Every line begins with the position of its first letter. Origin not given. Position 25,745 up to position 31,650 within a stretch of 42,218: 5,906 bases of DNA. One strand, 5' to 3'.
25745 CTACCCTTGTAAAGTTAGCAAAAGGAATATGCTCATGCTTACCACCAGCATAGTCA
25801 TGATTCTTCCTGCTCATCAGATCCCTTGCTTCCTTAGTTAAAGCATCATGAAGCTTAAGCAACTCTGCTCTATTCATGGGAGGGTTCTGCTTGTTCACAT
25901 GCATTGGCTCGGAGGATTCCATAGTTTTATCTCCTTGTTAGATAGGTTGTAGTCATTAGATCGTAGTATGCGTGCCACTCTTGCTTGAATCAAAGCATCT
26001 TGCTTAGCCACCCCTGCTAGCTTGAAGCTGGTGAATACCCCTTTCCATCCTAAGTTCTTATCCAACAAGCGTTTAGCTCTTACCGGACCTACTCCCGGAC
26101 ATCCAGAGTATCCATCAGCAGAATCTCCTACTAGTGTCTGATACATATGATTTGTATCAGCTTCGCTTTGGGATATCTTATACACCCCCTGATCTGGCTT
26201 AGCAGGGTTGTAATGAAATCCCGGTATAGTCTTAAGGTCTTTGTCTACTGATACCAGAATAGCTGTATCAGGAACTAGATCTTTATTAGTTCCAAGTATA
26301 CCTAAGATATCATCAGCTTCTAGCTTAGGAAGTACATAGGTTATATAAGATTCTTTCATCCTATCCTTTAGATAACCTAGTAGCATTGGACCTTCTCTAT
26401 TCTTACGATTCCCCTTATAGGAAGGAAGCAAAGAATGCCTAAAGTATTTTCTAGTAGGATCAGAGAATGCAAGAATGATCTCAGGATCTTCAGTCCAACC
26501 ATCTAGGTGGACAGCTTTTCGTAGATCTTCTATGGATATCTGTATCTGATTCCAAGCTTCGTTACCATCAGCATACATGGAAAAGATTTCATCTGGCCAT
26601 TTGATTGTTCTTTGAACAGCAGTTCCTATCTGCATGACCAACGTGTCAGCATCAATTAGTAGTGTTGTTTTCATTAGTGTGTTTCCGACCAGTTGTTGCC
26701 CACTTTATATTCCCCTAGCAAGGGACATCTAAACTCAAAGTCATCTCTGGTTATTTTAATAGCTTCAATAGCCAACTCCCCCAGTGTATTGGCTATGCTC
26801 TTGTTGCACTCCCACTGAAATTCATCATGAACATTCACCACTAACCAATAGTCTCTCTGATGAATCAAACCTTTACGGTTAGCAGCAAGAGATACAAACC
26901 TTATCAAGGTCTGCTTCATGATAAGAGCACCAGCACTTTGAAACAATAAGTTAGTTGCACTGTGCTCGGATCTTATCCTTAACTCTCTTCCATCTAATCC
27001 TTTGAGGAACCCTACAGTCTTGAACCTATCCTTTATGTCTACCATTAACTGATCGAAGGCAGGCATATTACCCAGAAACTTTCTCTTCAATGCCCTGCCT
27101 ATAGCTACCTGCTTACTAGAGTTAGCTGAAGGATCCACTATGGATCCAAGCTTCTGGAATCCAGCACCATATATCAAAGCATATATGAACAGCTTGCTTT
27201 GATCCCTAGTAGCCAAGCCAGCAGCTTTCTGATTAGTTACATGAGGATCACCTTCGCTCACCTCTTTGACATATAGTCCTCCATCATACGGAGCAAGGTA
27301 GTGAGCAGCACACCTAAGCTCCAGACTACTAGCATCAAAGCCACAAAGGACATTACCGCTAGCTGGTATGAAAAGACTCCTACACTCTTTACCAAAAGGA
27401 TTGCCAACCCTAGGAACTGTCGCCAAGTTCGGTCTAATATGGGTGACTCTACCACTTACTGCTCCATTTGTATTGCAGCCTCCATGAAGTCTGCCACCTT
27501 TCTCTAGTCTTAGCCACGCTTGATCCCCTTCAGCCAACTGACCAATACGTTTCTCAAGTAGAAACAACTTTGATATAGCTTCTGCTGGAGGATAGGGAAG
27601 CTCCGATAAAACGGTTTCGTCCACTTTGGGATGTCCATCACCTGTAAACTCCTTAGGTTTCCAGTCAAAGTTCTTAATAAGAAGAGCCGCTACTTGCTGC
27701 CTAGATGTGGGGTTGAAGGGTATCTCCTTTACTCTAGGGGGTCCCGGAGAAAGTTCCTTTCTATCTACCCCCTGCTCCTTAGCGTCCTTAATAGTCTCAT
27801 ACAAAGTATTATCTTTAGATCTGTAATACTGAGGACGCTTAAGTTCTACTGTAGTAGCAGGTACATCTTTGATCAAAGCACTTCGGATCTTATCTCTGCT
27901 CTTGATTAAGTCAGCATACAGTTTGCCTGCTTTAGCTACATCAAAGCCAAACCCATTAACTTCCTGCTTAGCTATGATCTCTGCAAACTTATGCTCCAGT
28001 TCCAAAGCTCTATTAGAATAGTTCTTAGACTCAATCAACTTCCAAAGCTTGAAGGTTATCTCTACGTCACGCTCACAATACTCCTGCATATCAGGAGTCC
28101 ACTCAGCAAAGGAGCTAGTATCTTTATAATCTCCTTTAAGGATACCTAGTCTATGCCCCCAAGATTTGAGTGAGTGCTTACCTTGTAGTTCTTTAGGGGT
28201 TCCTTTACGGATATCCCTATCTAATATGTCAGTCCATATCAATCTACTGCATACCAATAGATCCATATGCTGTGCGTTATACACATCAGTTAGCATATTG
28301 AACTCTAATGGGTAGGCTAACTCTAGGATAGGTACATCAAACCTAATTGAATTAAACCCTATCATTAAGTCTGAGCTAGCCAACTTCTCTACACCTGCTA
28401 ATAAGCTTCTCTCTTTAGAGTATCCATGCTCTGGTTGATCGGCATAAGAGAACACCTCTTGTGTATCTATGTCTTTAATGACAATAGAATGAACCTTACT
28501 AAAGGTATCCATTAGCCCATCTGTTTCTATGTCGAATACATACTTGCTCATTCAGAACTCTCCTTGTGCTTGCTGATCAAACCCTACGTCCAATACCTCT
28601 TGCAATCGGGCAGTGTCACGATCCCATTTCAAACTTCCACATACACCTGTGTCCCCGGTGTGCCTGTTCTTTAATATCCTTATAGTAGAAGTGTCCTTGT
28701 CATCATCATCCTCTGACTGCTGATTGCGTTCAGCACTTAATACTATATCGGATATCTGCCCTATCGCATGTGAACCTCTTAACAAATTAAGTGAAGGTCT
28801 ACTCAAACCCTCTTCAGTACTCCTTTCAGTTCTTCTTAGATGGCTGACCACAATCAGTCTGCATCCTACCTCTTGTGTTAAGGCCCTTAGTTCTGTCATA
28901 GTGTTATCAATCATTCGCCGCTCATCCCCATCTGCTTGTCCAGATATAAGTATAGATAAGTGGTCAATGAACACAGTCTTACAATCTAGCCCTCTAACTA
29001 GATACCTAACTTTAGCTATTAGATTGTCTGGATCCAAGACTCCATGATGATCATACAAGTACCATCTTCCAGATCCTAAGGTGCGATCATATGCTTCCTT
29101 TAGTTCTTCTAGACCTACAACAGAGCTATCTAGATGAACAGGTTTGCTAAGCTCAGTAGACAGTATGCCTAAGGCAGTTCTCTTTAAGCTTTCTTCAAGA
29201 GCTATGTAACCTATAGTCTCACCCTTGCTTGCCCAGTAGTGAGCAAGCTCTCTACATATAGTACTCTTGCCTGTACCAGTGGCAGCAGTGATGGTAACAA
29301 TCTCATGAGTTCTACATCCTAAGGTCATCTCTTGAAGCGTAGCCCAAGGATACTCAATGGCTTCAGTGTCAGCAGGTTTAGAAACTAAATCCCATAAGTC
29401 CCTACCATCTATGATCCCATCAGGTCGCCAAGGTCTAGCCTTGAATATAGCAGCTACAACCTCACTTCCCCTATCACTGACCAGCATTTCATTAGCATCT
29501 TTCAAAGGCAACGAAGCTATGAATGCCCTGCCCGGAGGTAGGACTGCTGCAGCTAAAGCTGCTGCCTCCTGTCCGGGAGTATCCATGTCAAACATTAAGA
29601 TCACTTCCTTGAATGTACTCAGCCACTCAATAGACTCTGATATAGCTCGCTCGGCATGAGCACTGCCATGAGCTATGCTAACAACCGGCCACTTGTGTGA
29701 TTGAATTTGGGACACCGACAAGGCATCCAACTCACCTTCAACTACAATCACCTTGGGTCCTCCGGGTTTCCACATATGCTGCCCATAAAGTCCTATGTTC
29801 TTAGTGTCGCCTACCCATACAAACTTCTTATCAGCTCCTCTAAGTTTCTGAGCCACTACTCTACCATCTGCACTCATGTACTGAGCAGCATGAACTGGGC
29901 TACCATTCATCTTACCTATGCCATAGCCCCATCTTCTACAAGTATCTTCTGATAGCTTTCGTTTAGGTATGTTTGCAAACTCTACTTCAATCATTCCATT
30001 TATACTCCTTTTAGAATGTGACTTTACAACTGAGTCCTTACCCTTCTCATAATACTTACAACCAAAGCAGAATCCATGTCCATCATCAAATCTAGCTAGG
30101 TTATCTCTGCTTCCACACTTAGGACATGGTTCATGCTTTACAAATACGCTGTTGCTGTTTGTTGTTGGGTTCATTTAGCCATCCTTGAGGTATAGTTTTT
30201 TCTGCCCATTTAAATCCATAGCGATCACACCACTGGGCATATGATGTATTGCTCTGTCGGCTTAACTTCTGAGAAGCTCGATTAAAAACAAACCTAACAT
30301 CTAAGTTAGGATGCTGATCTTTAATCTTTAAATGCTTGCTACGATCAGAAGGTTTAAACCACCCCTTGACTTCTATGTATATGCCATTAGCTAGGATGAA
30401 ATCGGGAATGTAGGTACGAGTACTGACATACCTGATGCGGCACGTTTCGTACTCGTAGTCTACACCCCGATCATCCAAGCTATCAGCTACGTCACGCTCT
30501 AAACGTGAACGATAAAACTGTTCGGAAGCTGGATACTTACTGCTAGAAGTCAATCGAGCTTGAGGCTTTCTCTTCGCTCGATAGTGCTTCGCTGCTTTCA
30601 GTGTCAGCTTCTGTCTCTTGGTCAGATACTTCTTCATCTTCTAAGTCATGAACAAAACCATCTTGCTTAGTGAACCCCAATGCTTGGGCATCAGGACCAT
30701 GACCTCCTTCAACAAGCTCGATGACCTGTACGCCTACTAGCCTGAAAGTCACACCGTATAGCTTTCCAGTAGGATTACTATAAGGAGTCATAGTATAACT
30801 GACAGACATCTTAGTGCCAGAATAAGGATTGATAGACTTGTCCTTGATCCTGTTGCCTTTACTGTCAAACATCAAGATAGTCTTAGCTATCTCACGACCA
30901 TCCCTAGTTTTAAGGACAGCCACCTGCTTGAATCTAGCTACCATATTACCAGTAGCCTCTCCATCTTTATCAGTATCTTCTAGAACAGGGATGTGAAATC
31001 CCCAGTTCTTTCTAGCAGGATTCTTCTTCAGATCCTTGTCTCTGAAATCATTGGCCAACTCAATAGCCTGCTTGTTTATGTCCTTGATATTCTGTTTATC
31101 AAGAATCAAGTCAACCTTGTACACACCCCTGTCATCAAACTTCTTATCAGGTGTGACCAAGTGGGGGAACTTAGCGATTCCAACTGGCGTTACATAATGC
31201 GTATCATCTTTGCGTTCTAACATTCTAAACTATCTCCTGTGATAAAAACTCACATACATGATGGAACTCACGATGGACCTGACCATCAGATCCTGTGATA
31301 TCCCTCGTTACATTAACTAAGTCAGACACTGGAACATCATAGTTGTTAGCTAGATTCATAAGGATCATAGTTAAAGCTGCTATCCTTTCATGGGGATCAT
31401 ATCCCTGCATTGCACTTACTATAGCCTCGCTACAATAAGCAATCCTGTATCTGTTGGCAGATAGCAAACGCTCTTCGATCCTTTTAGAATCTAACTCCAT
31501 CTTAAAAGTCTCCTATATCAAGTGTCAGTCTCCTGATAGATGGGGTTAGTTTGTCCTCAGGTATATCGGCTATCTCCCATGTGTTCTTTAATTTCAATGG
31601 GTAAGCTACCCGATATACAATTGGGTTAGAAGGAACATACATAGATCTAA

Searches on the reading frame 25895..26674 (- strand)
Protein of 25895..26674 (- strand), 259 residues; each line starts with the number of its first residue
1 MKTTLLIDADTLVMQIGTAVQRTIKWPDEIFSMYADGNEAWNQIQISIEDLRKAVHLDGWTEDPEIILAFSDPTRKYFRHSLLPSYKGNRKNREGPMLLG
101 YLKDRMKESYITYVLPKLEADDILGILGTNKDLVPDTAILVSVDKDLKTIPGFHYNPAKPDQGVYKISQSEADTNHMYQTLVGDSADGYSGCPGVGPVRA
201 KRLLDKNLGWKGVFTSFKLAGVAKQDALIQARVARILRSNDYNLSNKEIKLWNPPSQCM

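Call 12: search_protein_families(library=pfam, proteins=[window:25895-26674:-], max_evalue=0.01)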
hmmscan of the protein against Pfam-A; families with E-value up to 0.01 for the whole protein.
window:25895-26674:- (259 aa): 2 families
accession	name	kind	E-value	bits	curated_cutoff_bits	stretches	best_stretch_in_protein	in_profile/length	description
PF02739.22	5_3_exonuc_N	-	2.8e-09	37.4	34.3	1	62-148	47-135/164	5'-3' exonuclease, N-terminal resolvase-like domain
PF01367.25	5_3_exonuc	-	3.9e-06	27.7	40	1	178-218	9-49/97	5'-3' exonuclease, C-terminal SAM fold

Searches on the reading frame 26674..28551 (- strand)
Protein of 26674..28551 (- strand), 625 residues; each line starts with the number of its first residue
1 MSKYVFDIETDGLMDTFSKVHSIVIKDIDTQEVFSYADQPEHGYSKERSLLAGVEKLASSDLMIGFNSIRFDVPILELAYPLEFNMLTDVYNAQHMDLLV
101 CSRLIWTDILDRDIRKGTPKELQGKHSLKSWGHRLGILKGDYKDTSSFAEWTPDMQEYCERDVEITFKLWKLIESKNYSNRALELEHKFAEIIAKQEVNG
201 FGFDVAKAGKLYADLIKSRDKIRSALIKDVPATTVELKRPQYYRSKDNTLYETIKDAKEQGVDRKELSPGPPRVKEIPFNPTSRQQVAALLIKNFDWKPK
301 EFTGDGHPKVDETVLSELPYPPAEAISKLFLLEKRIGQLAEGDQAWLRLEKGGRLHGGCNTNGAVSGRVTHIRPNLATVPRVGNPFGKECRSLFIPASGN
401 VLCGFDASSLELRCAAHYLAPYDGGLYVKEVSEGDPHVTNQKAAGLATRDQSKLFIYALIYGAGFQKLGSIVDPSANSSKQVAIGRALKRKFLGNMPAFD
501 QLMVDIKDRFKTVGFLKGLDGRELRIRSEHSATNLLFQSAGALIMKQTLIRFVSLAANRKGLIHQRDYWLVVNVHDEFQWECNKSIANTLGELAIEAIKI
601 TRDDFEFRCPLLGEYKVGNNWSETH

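Call 12: search_protein_families(library=pfam, proteins=[window:26674-28551:-], max_evalue=0.01)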
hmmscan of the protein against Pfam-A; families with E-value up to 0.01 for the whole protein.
window:26674-28551:- (625 aa): 2 families
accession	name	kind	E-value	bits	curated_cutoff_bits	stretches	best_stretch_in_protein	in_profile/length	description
PF00476.26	DNA_pol_A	-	8.8e-34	117.5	34.3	1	278-623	29-381/381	DNA polymerase family A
PF13482.12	RNase_H_2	-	1e-07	32.5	22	1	6-169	3-160/165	RNase_H superfamily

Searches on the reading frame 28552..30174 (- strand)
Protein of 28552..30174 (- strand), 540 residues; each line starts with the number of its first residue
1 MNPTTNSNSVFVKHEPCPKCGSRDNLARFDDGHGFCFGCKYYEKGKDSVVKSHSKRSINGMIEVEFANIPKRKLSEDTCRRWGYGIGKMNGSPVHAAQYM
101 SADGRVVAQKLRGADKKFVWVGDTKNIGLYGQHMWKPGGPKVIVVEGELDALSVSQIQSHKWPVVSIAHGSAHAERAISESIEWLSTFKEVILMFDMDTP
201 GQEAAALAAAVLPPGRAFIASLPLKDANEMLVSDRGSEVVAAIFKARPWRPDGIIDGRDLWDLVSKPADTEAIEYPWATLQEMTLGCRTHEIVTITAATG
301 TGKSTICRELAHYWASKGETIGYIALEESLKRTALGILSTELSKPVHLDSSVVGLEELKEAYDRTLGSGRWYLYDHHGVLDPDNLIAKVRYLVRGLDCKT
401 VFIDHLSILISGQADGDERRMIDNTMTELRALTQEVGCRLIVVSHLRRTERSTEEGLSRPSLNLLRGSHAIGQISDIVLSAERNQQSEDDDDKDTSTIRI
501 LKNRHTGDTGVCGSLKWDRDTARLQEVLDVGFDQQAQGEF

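Call 12: search_protein_families(library=pfam, proteins=[window:28552-30174:-], max_evalue=0.01)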
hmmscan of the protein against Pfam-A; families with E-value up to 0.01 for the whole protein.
window:28552-30174:- (540 aa): 13 families
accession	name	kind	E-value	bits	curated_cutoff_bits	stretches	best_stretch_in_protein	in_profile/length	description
PF03796.21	DnaB_C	-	2.1e-22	80.2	27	1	278-524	7-253/255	DnaB-like helicase C terminal domain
PF21268.3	Helic-prim_T7_N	-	1.9e-16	60.5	27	1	67-122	4-59/59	Bacteriophage T7 DNA helicase/primase, N-terminal a+b fold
PF13155.12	Toprim_2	-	2.9e-10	40.8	22.1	1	143-231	1-88/88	Toprim-like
PF13481.12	AAA_25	-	2.2e-09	37.6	27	1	289-449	32-193/195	AAA domain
PF06745.19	ATPase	-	8.5e-07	29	26.6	1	286-453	15-171/231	KaiC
PF01751.28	Toprim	-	2.8e-06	27.9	23.1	1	142-221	2-95/96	Toprim domain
PF13662.12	Toprim_4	-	5.1e-06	27.1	25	1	141-210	2-72/85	Toprim domain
PF08273.17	Zn_Ribbon_Prim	-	9.6e-05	23.1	23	1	13-40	2-32/37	Zinc-binding domain of primase-helicase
PF20720.3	nSTAND3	-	0.00021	21.5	27.2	1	288-324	15-51/155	Novel STAND NTPase 3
PF13604.12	AAA_30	-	0.00063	20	27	1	290-330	18-58/191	AAA domain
PF25199.1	nSTAND_NTPase5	-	0.0011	19.3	34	1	290-331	41-83/145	Novel STAND NTPase 5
PF13362.12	Toprim_3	-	0.0022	18.8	27.2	1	142-232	2-90/95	Toprim domain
PF13191.12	AAA_16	-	0.0025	18.7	32.6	1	288-422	20-152/167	AAA ATPase domain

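Call 86: find_related_loci(query=window:28552-30174:-, collection=viral_contigs, flank=4000)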
Query window:28552-30174:- (540 aa) in viral_contigs; peptide patterns used: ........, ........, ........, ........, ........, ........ (x = any residue, [..] = any of these).
35 stretches matched a pattern; 26 encode a relative of the query (tblastn E <= 1e-3); 26 distinct loci.
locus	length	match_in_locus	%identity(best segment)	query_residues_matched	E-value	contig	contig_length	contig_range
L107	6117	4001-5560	76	11-528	0e+0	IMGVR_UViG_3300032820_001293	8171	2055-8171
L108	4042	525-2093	75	10-528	0e+0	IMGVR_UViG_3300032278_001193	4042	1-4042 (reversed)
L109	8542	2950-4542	74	7-528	0e+0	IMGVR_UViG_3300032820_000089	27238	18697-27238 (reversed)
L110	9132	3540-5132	74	8-529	0e+0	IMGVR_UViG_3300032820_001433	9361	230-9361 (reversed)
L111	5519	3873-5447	71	6-527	0e+0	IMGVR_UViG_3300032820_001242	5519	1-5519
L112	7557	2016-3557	50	7-526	7e-171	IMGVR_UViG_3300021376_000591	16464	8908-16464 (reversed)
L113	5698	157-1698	50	7-526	4e-170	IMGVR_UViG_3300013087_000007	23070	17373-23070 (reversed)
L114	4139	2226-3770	48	8-526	2e-172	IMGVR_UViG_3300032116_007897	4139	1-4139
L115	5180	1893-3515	44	4-538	1e-151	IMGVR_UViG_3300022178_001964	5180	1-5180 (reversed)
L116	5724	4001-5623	44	4-538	8e-150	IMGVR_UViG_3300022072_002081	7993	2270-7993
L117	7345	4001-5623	44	4-538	9e-150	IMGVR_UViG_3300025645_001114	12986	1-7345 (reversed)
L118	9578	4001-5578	47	9-529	7e-148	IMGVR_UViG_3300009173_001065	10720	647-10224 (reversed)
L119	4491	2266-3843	45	6-526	9e-151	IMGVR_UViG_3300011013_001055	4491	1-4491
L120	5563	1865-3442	45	6-526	3e-148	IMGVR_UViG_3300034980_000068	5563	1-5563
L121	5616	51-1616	45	1-526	1e-140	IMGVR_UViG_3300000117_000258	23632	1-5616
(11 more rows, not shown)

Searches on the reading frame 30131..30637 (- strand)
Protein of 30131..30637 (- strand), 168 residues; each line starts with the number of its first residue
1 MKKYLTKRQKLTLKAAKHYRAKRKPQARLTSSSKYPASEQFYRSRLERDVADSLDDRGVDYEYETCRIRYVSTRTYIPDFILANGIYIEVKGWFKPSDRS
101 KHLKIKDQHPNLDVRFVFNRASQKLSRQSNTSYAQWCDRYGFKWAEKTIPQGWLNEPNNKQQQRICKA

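Call 12: search_protein_families(library=pfam, proteins=[window:30131-30637:-], max_evalue=0.01)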
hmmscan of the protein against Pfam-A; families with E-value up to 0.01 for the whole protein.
window:30131-30637:- (168 aa): 1 family
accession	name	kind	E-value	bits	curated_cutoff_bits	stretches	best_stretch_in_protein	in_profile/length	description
PF05367.17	Phage_endo_I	-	5.9e-45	153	29.1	1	38-164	11-140/149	Phage endonuclease I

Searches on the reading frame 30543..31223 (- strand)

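Call 12: search_protein_families(library=pfam, proteins=[window:30543-31223:-], max_evalue=0.01)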
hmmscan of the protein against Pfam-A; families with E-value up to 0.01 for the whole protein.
window:30543-31223:- (226 aa): 3 families
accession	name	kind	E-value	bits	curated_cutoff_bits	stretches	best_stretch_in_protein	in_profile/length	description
PF21265.3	SBB_T7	-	7.8e-10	39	27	1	19-170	7-169/169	Single-stranded DNA-binding protein, Bacteriophage T7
PF10991.15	Enc34_ssDNA-bd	-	3.8e-07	30.4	26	1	17-169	10-151/176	Enterobacter phage Enc34, ssDNA-binding protein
PF11480.13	ImmE5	-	0.0011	19.7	25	0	8-63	16-72/82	Colicin-E5 Imm protein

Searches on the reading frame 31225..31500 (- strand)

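Call 12: search_protein_families(library=pfam, proteins=[window:31225-31500:-], max_evalue=0.01)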
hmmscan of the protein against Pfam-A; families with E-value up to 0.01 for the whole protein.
window:31225-31500:- (91 aa): 0 families

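Call 49: search_protein_families(library=phrogs, proteins=[window:31225-31500:-], max_evalue=0.1)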
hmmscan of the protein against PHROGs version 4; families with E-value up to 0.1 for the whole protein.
window:31225-31500:- (91 aa): 3 families
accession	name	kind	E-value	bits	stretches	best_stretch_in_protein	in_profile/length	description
phrog_10589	-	unknown function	0.041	14.7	1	37-86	14-62/147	-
phrog_4119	-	unknown function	0.063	14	1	20-66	140-186/190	-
phrog_21701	-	unknown function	0.084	14.3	0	43-84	6-47/97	-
